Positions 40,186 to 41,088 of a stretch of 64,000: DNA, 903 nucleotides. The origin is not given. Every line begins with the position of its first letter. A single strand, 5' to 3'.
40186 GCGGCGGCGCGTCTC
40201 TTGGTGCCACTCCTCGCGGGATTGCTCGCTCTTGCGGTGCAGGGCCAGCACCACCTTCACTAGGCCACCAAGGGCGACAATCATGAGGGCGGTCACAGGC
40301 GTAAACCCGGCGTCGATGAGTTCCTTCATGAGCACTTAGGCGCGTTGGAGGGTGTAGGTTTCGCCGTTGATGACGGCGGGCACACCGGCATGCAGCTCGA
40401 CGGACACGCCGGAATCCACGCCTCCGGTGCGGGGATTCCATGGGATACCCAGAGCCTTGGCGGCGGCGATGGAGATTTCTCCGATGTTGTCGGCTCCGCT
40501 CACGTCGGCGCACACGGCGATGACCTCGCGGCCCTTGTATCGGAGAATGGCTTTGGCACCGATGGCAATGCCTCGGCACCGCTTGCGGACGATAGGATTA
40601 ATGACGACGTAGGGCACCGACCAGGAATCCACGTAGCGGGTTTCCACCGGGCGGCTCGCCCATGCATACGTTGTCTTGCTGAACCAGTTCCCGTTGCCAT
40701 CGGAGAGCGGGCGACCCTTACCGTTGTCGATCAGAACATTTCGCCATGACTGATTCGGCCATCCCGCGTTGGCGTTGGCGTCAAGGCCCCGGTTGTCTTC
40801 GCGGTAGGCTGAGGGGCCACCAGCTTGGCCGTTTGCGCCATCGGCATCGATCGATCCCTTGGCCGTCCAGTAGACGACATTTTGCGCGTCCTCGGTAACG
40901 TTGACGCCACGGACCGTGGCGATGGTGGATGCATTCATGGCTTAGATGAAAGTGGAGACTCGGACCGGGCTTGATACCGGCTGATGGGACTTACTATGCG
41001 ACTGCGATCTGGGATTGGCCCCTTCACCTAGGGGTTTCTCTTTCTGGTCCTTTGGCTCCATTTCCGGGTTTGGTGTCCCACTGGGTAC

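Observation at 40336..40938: GH75 chitosanase-like enzyme as the only candidate endolysin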

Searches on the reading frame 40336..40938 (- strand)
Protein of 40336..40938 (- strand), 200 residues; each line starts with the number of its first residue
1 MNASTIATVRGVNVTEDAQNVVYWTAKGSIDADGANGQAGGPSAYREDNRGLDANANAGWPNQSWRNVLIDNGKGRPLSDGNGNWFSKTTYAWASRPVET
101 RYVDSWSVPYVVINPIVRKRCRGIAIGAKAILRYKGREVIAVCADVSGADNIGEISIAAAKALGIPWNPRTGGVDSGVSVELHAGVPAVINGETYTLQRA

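Call 3: search_protein_families(library=pfam, proteins=[window:40336-40938:-], max_evalue=1)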
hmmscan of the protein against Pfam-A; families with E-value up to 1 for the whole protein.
window:40336-40938:- (200 aa): 1 family
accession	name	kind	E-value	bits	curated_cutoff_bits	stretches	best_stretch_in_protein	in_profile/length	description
PF02775.26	TPP_enzyme_C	-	0.028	14.7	21.9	1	123-163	35-73/151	Thiamine pyrophosphate enzyme, C-terminal TPP binding domain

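Call 4: search_protein_families(library=phrogs, proteins=[window:40336-40938:-], max_evalue=0.1)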
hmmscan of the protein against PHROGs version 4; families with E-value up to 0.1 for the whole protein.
window:40336-40938:- (200 aa): 0 families

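Call 5: search_solved_structures(query=window:40336-40938:-, max_evalue=10, show_alignments=3)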
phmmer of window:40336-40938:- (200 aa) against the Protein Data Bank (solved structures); distinct sequences matched with E-value up to 10: 13.
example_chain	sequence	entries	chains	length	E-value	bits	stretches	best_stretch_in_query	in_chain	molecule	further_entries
7tvm_A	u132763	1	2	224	3.2e-10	43.2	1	13-182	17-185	Viral chitosanase V-Csn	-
7tvl_A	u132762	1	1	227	3.3e-10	43.1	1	13-182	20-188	Viral chitosanase V-Csn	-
7tvp_A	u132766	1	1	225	8e-10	41.8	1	13-182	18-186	Viral chitosanase V-Csn E157Q mutant chitotriose complex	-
7tvo_A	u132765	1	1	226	8.2e-10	41.8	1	13-182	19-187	Viral chitosanase V-Csn E157Q mutant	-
7tvn_A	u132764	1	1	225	1.8e-09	40.7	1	13-182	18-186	Viral chitosanase V-Csn D148N mutant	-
2qt6_A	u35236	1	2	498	0.079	15.7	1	123-196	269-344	Laccase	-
1kya_A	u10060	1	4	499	0.18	14.6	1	129-196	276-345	LACCASE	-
3div_A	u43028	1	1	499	0.3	13.8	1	129-194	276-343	LACCASE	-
2h5u_A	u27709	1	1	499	0.49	13.2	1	129-196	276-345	laccase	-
6h5y_A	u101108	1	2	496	0.77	12.5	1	129-196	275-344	Laccase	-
3fpx_A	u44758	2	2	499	0.92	12.2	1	129-194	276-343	Laccase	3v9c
5ldu_A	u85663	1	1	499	0.95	12.2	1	129-194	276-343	Laccase A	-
2xyb_A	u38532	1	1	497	1.3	11.8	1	123-194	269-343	LACCASE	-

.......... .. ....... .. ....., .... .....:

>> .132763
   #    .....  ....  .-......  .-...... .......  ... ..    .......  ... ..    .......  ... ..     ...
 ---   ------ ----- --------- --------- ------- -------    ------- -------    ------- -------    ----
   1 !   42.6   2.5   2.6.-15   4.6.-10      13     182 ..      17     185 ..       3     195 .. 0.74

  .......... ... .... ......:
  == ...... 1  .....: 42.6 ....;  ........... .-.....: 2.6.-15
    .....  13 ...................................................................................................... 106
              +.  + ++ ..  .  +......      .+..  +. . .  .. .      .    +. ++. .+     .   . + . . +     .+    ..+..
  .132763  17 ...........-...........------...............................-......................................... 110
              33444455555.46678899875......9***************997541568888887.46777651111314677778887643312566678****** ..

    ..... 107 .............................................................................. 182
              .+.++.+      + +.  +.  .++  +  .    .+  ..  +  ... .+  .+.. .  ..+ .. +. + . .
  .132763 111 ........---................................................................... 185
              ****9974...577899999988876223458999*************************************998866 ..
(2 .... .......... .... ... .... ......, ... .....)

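Call 6: search_protein_families(library=ncbifam, proteins=[window:40336-40938:-], max_evalue=1)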
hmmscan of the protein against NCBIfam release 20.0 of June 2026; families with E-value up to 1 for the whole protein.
window:40336-40938:- (200 aa): 0 families

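Call 7: find_homologous_proteins(query=window:40336-40938:-)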
Query window:40336-40938:- (200 aa): 256 proteins with E <= 0.001 among 416 candidates; the best 120 are listed.
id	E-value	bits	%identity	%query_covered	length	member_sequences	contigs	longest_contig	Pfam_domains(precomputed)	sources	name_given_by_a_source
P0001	4.1e-128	443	100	100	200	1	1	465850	-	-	-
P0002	1.2e-92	327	73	100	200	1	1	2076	-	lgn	-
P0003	1.8e-75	271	62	99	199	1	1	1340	-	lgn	-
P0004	2.2e-75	271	63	98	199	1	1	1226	-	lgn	-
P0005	1.1e-73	265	62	99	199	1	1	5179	-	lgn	-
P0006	3.0e-73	264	60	99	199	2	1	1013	-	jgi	jgi:hypothetical protein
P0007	8.0e-73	262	61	98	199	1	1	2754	-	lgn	-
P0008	1.2e-72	262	60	98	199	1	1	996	-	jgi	-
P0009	1.3e-72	262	59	98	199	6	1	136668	-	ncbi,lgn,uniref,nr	ncbi:hypothetical protein LMG26684_04607 [Achromobacter mucicolens]|uniref:glycoside hydrolase famil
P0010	1.5e-71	258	60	99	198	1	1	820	-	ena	-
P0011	3.0e-70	254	60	100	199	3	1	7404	-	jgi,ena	-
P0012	3.5e-70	254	58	98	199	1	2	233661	-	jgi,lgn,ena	-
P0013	4.7e-70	253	57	99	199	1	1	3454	-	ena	-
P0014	1.4e-69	252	59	98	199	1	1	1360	-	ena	-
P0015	4.0e-69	250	57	98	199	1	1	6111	-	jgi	jgi:hypothetical protein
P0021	1.0e-68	249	57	100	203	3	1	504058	-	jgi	jgi:Fungal chitosanase of glycosyl hydrolase group 75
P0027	5.4e-68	247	59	98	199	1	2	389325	-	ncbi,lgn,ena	-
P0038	8.6e-67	243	59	98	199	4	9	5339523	PF07335.17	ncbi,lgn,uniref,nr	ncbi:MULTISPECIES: glycoside hydrolase family 75 protein [Xanthobacter]|uniref:Glycoside hydrolase f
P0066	1.1e-64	236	58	98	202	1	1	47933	-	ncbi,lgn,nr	ncbi:MAG: hypothetical protein B7Z37_04925 [Verrucomicrobia bacterium 12-59-8]|nr:MAG: hypothetical 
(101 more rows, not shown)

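Call 14: search_dna_similar(query=window:40336-40938:-, collection=phages, mode=protein, max_rows=40, max_evalue=0.001)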
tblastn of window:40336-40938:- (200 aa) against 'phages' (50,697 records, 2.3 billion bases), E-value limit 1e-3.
No match.

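Call 15: find_related_loci(query=window:40336-40938:-, collection=viral_contigs, flank=6000)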
Query window:40336-40938:- (200 aa) in viral_contigs; peptide patterns used: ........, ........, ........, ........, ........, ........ (x = any residue, [..] = any of these).
14 stretches matched a pattern, but none encodes a relative of the query by tblastn (E <= 1e-3).

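Call 21: find_related_loci(query=A1, collection=viral_contigs, flank=8000)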
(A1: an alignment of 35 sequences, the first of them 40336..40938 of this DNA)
Query A1 (200 aa) in viral_contigs; peptide patterns used: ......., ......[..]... (x = any residue, [..] = any of these).
142 stretches matched a pattern; 13 encode a relative of the query (tblastn E <= 1e-3); 13 distinct loci.
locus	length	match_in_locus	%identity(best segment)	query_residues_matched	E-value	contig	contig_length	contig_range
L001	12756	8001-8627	40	6-200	5e-37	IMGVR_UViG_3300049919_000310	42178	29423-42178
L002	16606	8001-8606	43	6-200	5e-37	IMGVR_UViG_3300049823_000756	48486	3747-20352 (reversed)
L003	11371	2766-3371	38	6-200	2e-30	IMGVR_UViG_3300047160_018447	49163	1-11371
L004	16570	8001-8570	41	13-188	2e-29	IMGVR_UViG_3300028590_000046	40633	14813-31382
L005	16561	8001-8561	38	14-188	3e-24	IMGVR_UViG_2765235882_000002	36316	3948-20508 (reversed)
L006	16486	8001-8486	36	36-188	4e-21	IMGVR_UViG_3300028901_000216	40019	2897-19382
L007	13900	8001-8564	37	13-188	7e-21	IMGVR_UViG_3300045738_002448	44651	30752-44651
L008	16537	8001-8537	35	36-200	3e-20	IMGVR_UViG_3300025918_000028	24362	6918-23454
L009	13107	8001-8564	33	15-188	7e-18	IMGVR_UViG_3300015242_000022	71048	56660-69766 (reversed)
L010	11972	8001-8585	37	12-197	1e-17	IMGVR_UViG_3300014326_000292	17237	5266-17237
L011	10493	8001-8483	35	24-176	4e-16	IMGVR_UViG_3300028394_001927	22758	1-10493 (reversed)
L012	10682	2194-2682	34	24-175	3e-13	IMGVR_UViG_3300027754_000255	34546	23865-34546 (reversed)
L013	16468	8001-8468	36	30-176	2e-16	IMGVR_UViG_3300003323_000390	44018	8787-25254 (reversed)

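Call 22: find_encoding_contigs(protein=P0009, flank=8000, max_places=2)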
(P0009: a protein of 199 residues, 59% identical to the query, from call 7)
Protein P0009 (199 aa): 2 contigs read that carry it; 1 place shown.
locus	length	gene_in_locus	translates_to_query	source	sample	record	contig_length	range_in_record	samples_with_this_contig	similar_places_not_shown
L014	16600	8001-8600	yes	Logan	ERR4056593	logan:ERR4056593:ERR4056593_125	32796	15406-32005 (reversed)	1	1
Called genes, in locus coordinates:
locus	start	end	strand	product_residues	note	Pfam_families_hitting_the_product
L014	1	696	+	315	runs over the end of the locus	PF00389:2-Hacid_dh, PF02826:2-Hacid_dh_C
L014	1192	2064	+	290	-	PF26363:Phospholipase-like (faint), PF01764:Lipase_3, PF20408:Abhydrolase_11 (faint)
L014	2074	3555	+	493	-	PF09423:PhoD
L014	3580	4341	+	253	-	-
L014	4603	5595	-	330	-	PF12275:DUF3616 (weak)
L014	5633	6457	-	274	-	PF01471:PG_binding_1, PF13539:Peptidase_M15_4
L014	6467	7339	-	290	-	PF08924:Rv2525c_GlyHyd-like, PF08239:SH3_3 (weak)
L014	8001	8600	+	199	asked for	-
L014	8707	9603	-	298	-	PF02558:ApbA, PF08546:ApbA_C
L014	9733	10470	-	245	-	-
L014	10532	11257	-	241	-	PF13191:AAA_16 (weak), PF00005:ABC_tran, PF02463:SMC_N (weak), PF13304:AAA_21 (weak)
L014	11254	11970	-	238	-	PF00528:BPD_transp_1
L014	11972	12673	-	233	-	PF00528:BPD_transp_1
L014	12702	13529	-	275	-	PF00497:SBP_bac_3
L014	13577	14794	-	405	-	PF00155:Aminotran_1_2, PF01041:DegT_DnrJ_EryC1 (weak)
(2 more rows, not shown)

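Call 23: find_encoding_contigs(protein=P0038, flank=8000, max_places=2)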
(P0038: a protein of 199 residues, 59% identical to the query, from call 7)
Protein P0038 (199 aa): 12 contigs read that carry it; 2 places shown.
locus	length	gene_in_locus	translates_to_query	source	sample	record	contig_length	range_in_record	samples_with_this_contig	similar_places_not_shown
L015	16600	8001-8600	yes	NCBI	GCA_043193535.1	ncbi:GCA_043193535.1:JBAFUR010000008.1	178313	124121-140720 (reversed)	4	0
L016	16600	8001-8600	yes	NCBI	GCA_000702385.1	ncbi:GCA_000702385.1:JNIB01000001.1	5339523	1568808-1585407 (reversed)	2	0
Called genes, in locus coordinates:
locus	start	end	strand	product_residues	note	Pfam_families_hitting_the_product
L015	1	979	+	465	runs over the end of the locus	PF00072:Response_reg, PF00158:Sigma54_activat, PF14532:Sigma54_activ_2, PF01078:Mg_chelatase (faint), PF07728:AAA_5, PF25601:AAA_lid_14, PF02954:HTH_8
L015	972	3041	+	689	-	PF17203:sCache_3_2 (faint), PF17201:Cache_3-Cache_2, PF17202:sCache_3_3, PF00672:HAMP (weak), PF00512:HisKA, PF02518:HATPase_c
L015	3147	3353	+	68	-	-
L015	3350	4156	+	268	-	-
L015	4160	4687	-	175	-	PF00293:NUDIX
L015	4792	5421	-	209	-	PF13302:Acetyltransf_3, PF00583:Acetyltransf_1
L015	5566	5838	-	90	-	PF01016:Ribosomal_L27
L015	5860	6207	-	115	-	PF00829:Ribosomal_L21p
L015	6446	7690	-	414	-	PF10011:DUF2254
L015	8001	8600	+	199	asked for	PF07335:Glyco_hydro_75 (weak)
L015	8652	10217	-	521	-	PF00309:Sigma54_AID, PF04963:Sigma54_CBD, PF04552:Sigma54_DBD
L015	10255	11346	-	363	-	PF00005:ABC_tran, PF12399:BCA_ABC_TP_C (weak)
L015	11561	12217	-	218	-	PF03968:LptD_N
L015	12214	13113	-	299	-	-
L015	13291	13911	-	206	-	PF01612:DNA_pol_A_exo1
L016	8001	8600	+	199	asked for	PF07335:Glyco_hydro_75 (weak)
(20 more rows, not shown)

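Call 24: find_encoding_contigs(protein=P0066, flank=8000, max_places=2)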
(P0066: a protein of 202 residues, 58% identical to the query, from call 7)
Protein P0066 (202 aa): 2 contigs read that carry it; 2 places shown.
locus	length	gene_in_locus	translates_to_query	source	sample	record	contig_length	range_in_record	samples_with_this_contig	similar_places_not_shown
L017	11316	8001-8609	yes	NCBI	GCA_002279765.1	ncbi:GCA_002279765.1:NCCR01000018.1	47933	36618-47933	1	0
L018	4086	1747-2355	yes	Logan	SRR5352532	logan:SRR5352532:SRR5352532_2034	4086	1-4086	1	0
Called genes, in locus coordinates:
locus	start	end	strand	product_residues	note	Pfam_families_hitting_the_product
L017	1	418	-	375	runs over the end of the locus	-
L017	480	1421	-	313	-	-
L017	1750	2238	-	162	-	PF00578:AhpC-TSA, PF08534:Redoxin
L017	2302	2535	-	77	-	-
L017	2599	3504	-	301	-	PF13367:PrsW-protease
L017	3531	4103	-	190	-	PF13430:DUF4112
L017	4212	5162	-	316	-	PF07737:ATLF, PF06167:Peptidase_M90 (weak)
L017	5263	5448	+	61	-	-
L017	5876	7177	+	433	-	-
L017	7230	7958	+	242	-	-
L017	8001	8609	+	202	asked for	-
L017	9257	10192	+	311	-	PF13539:Peptidase_M15_4 (weak)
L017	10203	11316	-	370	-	PF07394:DUF1501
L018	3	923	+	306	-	?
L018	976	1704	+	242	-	-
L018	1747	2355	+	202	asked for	-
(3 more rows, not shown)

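Call 25: find_encoding_contigs(protein=P0021, flank=8000, max_places=1)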
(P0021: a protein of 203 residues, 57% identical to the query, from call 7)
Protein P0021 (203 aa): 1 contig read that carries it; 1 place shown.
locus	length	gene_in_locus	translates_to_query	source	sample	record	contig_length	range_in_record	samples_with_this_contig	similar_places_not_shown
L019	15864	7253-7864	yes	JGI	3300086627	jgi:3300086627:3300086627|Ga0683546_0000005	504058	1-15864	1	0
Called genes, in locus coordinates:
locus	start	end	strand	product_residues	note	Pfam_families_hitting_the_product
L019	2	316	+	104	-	?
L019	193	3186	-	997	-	PF13088:BNR_2 (faint)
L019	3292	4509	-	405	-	PF00926:DHBP_synthase, PF00925:GTP_cyclohydro2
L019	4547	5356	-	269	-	PF27324:MjaV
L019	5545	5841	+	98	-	-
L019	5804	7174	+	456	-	-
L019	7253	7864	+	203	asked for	-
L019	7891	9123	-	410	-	PF02885:Glycos_trans_3N, PF00591:Glycos_transf_3, PF07831:PYNP_C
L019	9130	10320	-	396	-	PF01676:Metalloenzyme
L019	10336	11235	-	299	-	PF00171:Aldedh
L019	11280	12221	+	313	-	PF01370:Epimerase, PF04321:RmlD_sub_bind, PF16363:GDP_Man_Dehyd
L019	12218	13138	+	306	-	PF01408:GFO_IDH_MocA, PF22725:GFO_IDH_MocA_C3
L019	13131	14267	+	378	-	PF02684:LpxB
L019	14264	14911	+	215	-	PF04199:Cyclase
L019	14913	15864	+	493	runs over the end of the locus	PF13231:PMT_2 (weak)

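Call 26: find_encoding_contigs(protein=P0012, flank=8000, max_places=1)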
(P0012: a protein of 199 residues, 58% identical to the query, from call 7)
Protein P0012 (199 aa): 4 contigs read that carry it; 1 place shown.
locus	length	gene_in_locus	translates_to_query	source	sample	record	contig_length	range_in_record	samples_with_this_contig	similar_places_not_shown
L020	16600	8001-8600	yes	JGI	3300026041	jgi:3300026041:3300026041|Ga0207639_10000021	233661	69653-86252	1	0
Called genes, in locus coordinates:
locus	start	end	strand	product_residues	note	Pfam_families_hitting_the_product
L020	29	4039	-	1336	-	PF00069:Pkinase, PF07714:PK_Tyr_Ser-Thr, PF03109:ABC1 (weak), PF00069:Pkinase, PF07714:PK_Tyr_Ser-Thr, PF25174:Beta-prop_THOC3 (weak), PF25175:Beta-prop_WDR5, PF00400:WD40, +12 more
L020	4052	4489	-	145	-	PF16697:Yop-YscD_cpl, PF00498:FHA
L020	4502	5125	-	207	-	PF04542:Sigma70_r2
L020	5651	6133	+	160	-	-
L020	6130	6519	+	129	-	-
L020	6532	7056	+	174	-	-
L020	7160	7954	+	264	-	PF00112:Peptidase_C1, PF13529:Peptidase_C39_2 (weak), PF03051:Peptidase_C1_2 (faint)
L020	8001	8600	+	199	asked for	-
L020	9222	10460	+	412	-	PF00589:Phage_integrase (faint)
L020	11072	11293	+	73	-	PF12728:HTH_17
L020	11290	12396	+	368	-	-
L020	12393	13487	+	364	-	-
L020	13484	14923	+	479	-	PF13148:DUF3987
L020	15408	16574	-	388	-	-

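Call 27: find_encoding_contigs(protein=P0027, flank=8000, max_places=1)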
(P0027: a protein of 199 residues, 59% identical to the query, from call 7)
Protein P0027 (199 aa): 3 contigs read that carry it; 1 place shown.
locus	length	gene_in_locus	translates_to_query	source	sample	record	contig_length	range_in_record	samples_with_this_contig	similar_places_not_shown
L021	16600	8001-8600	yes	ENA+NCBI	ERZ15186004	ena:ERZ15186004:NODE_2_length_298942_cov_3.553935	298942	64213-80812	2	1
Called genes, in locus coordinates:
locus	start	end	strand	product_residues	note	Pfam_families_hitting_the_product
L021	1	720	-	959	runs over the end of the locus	PF07696:7TMR-DISMED2 (weak), PF07695:7TMR-DISM_7TM (weak), PF00989:PAS, PF08447:PAS_3, PF08448:PAS_4 (weak), PF13426:PAS_9 (weak), PF00990:GGDEF, PF00563:EAL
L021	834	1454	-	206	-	PF13302:Acetyltransf_3, PF13420:Acetyltransf_4, PF00583:Acetyltransf_1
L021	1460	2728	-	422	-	PF00675:Peptidase_M16, PF05193:Peptidase_M16_C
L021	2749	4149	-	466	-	PF14821:Thr_synth_N, PF00291:PALP, PF24857:THR4_C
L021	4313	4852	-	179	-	PF06776:IalB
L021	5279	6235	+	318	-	PF02790:COX2_TM, PF00116:COX2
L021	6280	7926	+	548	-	PF00115:COX1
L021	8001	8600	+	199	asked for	-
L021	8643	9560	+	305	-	PF01040:UbiA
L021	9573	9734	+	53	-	PF27516:YCO2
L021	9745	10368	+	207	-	PF04442:CtaG_Cox11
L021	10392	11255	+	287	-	PF00510:COX3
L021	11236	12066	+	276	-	PF02104:SURF1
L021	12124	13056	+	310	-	PF00551:Formyl_trans_N, PF02911:Formyl_trans_C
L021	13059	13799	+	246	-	PF01416:PseudoU_synth_1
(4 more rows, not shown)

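Call 37: find_related_loci(query=A2, collection=viral_contigs, flank=6000)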
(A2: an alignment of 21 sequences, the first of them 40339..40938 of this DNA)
Query A2 (200 aa) in viral_contigs; peptide patterns used: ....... (x = any residue, [..] = any of these).
106 stretches matched a pattern; 13 encode a relative of the query (tblastn E <= 1e-3); 13 distinct loci.
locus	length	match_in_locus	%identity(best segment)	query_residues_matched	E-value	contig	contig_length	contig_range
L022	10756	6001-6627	40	6-200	4e-37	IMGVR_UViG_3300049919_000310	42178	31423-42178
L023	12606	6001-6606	43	6-200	4e-37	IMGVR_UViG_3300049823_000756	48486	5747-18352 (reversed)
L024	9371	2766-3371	38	6-200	2e-30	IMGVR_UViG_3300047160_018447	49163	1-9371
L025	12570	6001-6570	41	13-188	2e-29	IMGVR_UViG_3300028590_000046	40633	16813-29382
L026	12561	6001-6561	38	14-188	2e-24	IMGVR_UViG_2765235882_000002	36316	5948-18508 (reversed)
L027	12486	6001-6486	36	36-188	3e-21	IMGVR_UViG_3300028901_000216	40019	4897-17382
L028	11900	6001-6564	37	13-188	6e-21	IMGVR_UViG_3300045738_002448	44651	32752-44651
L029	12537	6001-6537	35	36-200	2e-20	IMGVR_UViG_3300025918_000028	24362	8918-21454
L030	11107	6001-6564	33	15-188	5e-18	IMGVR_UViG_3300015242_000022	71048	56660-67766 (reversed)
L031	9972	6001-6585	37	12-197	1e-17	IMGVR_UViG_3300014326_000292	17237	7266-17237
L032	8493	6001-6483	35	24-176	3e-16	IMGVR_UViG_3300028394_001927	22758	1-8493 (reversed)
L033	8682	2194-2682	34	24-175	3e-13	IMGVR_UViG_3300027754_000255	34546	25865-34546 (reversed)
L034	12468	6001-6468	36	30-176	2e-16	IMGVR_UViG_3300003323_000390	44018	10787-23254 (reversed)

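Call 38: search_solved_structures(query=A2, max_evalue=0.01, show_alignments=1)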
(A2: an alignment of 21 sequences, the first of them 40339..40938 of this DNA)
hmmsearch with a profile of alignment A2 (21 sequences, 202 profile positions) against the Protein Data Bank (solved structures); distinct sequences matched with E-value up to 0.01: 5.
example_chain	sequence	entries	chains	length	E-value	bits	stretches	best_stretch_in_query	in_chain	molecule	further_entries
7tvm_A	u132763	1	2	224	1.9e-30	109.2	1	5-189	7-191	Viral chitosanase V-Csn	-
7tvl_A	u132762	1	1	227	1.9e-30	109.1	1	5-189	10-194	Viral chitosanase V-Csn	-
7tvp_A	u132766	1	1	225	2e-29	105.8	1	5-189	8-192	Viral chitosanase V-Csn E157Q mutant chitotriose complex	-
7tvo_A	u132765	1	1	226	2.1e-29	105.8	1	5-189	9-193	Viral chitosanase V-Csn E157Q mutant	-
7tvn_A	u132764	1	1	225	2.3e-29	105.6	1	5-189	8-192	Viral chitosanase V-Csn D148N mutant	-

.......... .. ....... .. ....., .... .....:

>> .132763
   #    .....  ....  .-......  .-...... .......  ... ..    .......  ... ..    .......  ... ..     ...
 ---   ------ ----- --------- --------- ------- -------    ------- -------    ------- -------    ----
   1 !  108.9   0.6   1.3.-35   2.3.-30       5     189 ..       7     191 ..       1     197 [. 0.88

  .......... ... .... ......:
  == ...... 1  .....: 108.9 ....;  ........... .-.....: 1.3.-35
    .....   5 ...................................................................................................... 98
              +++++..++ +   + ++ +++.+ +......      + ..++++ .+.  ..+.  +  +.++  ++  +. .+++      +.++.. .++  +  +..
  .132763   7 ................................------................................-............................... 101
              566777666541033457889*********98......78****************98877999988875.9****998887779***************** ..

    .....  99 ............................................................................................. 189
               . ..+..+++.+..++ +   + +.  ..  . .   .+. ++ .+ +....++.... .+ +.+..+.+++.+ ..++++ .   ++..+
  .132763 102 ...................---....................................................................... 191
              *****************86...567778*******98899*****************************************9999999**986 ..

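Call 39: search_protein_families(library=phrogs, proteins=[L003:2336-2659:+, L004:6844-7173:+, L004:7170-7505:+, L004:7672-7950:+, L009:6108-6626:+, L009:7038-7511:+, L010:7475-7702:+, L010:7699-7887:+, L011:7154-7660:+, L013:7701-7883:+], max_evalue=0.01)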
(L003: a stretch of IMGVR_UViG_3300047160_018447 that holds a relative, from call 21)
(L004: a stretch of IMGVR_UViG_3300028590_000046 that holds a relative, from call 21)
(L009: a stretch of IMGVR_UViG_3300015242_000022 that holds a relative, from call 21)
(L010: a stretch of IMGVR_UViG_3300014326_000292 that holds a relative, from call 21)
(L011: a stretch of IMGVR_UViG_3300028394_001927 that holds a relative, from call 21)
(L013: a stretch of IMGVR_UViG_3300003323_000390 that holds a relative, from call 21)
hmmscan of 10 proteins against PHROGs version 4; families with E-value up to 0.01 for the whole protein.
L003:2336-2659:+ (107 aa): 1 family
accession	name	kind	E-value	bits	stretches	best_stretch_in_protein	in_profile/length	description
phrog_29674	-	unknown function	4.2e-16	60.1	1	56-104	22-70/74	-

L004:6844-7173:+ (109 aa): 1 family
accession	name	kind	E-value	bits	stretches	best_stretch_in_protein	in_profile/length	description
phrog_6918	-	lysis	0.0002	22.3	1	22-85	30-98/114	holin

L004:7170-7505:+ (111 aa): 0 families

L004:7672-7950:+ (92 aa): 0 families

L009:6108-6626:+ (172 aa): 0 families

L009:7038-7511:+ (157 aa): 0 families

L010:7475-7702:+ (75 aa): 0 families

L010:7699-7887:+ (62 aa): 0 families

L011:7154-7660:+ (168 aa): 0 families

L013:7701-7883:+ (60 aa): 0 families
